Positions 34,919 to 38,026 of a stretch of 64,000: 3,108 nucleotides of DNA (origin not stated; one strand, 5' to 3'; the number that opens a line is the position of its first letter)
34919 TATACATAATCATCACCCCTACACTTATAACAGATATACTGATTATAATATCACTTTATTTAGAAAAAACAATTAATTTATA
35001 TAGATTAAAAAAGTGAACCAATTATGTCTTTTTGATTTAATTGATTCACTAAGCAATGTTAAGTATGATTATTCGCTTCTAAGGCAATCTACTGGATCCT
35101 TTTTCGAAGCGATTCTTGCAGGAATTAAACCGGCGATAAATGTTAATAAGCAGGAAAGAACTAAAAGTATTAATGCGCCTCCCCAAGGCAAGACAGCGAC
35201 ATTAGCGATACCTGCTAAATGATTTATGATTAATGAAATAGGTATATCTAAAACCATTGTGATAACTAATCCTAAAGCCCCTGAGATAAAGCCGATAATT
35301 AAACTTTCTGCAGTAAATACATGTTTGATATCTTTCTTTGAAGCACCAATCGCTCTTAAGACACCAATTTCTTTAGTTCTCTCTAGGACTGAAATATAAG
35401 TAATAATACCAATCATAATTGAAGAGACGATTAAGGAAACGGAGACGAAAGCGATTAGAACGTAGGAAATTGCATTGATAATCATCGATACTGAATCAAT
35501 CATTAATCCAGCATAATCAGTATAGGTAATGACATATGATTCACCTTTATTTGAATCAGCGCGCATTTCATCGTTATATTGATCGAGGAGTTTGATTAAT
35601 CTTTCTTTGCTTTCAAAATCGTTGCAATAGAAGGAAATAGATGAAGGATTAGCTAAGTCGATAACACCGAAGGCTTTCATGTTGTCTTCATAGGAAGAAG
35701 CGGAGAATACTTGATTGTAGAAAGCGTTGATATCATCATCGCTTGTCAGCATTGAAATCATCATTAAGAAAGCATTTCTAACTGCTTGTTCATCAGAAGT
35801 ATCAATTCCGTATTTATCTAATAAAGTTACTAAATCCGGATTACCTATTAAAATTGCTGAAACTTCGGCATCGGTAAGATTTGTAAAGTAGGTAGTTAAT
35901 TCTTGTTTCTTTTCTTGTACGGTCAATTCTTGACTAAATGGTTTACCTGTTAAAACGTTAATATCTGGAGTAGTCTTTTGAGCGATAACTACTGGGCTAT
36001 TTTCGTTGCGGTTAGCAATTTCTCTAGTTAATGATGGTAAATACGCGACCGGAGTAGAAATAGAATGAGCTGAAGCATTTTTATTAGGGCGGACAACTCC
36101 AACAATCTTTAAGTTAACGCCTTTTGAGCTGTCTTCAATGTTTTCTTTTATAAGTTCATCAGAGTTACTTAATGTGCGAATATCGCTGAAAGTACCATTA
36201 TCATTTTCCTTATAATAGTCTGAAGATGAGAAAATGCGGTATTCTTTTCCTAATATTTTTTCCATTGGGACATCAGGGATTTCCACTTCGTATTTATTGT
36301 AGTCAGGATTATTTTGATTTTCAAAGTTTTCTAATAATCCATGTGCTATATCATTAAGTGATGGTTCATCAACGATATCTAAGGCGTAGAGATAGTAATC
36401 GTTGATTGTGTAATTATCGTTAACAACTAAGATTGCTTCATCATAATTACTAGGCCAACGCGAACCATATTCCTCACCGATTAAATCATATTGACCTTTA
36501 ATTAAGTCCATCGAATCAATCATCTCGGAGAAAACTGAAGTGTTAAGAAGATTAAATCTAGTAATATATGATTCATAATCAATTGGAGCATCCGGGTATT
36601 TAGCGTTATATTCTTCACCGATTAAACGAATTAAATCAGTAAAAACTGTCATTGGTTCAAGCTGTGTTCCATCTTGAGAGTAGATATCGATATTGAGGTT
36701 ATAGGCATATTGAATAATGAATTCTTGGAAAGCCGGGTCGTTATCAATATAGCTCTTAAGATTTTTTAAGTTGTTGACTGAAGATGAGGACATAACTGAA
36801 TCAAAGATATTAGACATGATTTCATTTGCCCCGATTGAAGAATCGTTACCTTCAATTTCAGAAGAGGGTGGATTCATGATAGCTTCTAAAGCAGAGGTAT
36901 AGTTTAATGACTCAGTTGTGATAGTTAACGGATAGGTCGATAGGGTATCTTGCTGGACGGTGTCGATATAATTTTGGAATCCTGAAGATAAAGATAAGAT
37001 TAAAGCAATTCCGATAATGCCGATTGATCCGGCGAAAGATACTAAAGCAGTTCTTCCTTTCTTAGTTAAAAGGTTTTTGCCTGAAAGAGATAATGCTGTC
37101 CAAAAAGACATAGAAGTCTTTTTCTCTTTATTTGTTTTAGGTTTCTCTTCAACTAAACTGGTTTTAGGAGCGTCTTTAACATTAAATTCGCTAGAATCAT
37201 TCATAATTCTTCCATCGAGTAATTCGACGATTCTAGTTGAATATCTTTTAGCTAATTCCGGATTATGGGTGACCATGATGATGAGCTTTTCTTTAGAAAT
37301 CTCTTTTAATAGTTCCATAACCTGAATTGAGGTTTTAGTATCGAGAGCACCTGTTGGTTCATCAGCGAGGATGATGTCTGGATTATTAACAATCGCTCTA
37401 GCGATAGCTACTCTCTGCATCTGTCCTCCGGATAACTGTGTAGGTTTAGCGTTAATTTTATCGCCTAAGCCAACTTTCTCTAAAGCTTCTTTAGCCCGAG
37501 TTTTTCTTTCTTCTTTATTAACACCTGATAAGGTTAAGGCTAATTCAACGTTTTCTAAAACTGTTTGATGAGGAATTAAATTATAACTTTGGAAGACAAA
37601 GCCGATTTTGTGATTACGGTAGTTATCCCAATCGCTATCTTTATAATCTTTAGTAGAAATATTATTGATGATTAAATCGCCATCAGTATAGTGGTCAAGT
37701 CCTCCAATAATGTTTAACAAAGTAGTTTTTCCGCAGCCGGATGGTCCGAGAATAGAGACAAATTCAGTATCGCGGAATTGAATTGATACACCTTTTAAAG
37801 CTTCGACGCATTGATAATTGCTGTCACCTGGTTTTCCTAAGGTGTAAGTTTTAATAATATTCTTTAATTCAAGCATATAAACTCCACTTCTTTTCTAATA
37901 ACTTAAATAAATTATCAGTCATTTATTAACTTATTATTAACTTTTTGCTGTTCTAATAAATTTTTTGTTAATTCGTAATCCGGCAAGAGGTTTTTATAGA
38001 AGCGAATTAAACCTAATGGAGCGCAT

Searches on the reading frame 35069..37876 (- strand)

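Call 69: search_protein_families(library=pfam, proteins=[window:35069-37876:-], max_evalue=0.00001)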
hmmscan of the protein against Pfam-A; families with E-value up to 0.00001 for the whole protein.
window:35069-37876:- (935 aa): 3 families
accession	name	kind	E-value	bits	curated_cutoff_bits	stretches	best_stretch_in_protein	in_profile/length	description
PF00005.33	ABC_tran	-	1.6e-34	119.9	25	1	27-175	1-136/137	ABC transporter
PF02687.27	FtsX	-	2.8e-17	63.3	25.5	1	809-928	2-120/120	FtsX-like permease C-terminal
PF02463.25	SMC_N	-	7.8e-06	25.9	40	0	36-212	23-205/220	RecF/RecN/SMC N terminal domain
